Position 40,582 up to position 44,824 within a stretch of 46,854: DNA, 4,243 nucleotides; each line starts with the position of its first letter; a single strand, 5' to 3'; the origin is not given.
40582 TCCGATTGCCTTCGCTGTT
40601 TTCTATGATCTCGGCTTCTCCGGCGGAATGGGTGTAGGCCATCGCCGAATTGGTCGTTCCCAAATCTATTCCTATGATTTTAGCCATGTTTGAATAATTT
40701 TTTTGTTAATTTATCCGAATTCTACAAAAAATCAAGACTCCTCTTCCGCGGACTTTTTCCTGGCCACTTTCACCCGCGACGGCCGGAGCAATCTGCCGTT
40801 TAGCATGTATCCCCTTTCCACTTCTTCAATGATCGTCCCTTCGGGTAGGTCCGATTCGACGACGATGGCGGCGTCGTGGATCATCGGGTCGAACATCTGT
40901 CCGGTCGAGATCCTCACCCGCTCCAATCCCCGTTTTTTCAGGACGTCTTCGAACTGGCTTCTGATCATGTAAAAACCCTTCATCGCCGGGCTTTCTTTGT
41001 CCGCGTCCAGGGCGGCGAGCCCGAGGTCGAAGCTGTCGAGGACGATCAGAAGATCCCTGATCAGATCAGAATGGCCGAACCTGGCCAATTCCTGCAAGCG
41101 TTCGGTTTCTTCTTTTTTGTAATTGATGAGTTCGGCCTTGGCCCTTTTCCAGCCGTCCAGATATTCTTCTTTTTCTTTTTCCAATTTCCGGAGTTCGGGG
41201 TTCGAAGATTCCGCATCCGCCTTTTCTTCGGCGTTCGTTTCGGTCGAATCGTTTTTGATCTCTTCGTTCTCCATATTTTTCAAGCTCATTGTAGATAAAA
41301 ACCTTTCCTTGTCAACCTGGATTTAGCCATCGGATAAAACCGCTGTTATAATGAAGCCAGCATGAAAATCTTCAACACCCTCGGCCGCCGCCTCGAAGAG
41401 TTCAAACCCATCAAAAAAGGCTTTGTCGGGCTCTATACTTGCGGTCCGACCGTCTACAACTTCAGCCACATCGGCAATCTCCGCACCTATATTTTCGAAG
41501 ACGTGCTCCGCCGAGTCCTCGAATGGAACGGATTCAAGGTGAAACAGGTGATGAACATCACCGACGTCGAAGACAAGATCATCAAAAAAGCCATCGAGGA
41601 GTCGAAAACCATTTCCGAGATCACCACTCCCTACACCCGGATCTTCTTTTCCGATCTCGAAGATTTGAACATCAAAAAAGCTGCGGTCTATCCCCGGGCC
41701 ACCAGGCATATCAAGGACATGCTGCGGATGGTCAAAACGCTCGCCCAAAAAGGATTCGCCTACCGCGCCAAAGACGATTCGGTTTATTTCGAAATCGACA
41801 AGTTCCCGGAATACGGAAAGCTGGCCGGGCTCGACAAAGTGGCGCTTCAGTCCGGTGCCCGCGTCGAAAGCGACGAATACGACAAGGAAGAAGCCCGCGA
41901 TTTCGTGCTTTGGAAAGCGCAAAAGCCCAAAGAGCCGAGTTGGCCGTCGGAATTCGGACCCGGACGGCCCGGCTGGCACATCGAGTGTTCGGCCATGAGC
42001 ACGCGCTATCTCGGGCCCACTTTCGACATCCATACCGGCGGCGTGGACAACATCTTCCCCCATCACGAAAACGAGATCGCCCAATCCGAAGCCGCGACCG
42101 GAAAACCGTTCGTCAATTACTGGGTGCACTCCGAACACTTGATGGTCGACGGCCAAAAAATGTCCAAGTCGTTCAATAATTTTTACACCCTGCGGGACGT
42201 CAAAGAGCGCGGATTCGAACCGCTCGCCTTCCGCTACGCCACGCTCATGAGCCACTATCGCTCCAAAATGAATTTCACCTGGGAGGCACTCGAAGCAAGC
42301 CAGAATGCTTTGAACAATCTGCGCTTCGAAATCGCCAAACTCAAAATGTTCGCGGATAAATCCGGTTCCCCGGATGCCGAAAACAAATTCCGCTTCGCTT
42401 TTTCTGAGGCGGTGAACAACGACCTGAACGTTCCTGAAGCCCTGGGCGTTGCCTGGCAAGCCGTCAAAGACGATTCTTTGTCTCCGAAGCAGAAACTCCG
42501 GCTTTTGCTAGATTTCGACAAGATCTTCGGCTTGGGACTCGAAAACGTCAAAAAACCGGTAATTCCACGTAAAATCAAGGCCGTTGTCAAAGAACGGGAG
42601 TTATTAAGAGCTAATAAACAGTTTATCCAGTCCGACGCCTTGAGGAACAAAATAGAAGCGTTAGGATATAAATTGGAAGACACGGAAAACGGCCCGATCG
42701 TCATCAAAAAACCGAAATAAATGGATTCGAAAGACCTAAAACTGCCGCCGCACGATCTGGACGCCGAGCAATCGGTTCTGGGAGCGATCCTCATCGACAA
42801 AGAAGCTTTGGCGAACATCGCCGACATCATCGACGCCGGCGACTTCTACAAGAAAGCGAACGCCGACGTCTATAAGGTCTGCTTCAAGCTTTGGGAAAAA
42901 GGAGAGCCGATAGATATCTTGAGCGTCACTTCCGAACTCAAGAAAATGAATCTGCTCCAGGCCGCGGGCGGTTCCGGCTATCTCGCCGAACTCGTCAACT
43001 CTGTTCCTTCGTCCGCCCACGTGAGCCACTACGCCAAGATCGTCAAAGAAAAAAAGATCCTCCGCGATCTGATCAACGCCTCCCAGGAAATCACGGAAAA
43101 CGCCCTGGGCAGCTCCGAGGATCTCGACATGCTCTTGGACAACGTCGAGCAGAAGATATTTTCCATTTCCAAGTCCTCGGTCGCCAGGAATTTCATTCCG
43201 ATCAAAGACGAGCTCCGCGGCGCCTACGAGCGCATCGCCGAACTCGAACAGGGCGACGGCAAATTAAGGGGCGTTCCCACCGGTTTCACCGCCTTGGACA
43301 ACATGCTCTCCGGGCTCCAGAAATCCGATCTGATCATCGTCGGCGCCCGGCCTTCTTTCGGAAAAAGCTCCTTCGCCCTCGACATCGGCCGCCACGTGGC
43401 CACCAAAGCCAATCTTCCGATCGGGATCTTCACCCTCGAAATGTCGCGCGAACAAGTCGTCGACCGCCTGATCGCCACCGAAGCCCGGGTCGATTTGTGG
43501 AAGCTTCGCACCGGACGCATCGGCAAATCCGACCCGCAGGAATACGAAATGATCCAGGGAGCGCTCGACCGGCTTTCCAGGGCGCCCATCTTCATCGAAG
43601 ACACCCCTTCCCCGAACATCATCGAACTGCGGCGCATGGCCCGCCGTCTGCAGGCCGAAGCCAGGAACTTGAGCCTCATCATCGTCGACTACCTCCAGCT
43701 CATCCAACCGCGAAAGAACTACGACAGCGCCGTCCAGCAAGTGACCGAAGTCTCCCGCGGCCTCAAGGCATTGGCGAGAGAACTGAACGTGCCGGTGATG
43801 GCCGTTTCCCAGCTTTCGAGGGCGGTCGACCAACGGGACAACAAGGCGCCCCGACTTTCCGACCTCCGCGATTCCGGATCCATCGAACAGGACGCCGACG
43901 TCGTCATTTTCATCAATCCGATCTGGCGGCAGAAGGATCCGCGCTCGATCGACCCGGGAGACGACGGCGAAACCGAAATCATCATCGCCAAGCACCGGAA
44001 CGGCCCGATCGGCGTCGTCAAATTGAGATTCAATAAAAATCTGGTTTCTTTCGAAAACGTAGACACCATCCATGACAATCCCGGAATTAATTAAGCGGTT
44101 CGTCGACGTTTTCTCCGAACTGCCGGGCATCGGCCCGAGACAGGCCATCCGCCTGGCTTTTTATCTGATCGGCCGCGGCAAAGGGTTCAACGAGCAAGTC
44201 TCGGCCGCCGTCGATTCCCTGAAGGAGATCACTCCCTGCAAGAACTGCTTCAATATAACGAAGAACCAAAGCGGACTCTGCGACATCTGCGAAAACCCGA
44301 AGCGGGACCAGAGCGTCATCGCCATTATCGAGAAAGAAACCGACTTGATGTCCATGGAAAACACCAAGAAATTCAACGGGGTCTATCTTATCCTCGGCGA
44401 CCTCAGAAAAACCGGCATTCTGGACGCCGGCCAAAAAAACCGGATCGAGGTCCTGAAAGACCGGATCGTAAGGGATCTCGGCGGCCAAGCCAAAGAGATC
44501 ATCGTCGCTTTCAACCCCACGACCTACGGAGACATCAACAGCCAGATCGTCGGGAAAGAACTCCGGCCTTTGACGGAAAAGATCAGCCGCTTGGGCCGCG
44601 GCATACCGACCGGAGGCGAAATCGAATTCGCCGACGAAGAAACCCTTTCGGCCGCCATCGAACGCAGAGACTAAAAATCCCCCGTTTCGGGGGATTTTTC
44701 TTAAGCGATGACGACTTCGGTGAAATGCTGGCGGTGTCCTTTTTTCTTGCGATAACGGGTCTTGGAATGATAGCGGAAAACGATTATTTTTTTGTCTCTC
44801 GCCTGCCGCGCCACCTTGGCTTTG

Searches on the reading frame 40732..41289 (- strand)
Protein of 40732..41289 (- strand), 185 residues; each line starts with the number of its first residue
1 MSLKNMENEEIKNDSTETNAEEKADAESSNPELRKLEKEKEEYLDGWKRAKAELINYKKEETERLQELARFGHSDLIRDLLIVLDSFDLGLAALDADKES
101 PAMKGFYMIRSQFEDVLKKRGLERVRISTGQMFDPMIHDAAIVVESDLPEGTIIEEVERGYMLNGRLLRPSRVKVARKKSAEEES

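Call 81: search_protein_families(library=pfam, proteins=[window:40732-41289:-], max_evalue=0.001)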
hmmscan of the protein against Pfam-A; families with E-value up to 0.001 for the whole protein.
window:40732-41289:- (185 aa): 1 family
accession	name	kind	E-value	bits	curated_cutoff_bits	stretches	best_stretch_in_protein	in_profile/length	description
PF01025.24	GrpE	-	8.6e-40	136.6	25.8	1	16-176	3-164/165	GrpE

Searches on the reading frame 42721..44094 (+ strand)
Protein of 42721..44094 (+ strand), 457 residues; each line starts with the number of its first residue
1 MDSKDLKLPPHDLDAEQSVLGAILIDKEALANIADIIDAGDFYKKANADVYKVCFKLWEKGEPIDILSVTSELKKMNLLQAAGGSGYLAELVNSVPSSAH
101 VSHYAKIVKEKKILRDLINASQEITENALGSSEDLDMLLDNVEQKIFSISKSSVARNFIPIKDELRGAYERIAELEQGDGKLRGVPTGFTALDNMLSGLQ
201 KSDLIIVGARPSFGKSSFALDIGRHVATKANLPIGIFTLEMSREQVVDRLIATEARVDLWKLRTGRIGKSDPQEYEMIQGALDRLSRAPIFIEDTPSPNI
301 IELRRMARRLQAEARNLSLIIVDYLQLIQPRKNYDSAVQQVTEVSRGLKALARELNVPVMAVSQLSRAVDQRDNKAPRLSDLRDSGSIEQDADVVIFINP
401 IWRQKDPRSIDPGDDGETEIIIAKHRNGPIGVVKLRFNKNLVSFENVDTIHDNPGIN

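Call 87: search_protein_families(library=pfam, proteins=[window:42721-44094:+], max_evalue=0.001)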
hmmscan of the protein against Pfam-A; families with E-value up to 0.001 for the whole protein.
window:42721-44094:+ (457 aa): 3 families
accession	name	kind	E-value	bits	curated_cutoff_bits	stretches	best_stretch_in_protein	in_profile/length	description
PF03796.21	DnaB_C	-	4.4e-93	311.8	27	1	184-446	1-255/255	DnaB-like helicase C terminal domain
PF00772.26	DnaB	-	7.6e-34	116.3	23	1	9-110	2-103/103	DnaB-like helicase N terminal domain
PF13481.12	AAA_25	-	2.3e-10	40.9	27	1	189-366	19-191/195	AAA domain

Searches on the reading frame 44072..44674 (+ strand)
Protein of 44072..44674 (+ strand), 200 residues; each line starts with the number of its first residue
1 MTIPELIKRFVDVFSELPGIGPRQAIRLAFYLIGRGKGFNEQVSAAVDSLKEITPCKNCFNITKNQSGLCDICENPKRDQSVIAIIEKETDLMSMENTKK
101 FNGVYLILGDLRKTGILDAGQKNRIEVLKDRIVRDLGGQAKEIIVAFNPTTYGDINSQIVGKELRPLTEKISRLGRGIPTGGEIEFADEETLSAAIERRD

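Call 87: search_protein_families(library=pfam, proteins=[window:44072-44674:+], max_evalue=0.001)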
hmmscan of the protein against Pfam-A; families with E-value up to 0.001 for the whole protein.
window:44072-44674:+ (200 aa): 3 families
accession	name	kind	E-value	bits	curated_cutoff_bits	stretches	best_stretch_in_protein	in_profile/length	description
PF21175.2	RecR_C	-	4.3e-09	36.1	22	1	177-199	1-23/24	RecR, C-terminal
PF13662.12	Toprim_4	-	3.5e-07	30.8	25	1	82-174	2-84/85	Toprim domain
PF21176.3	RecR_HhH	-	5.9e-07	29.6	27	1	8-45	2-39/45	RecR, helix-hairpin-helix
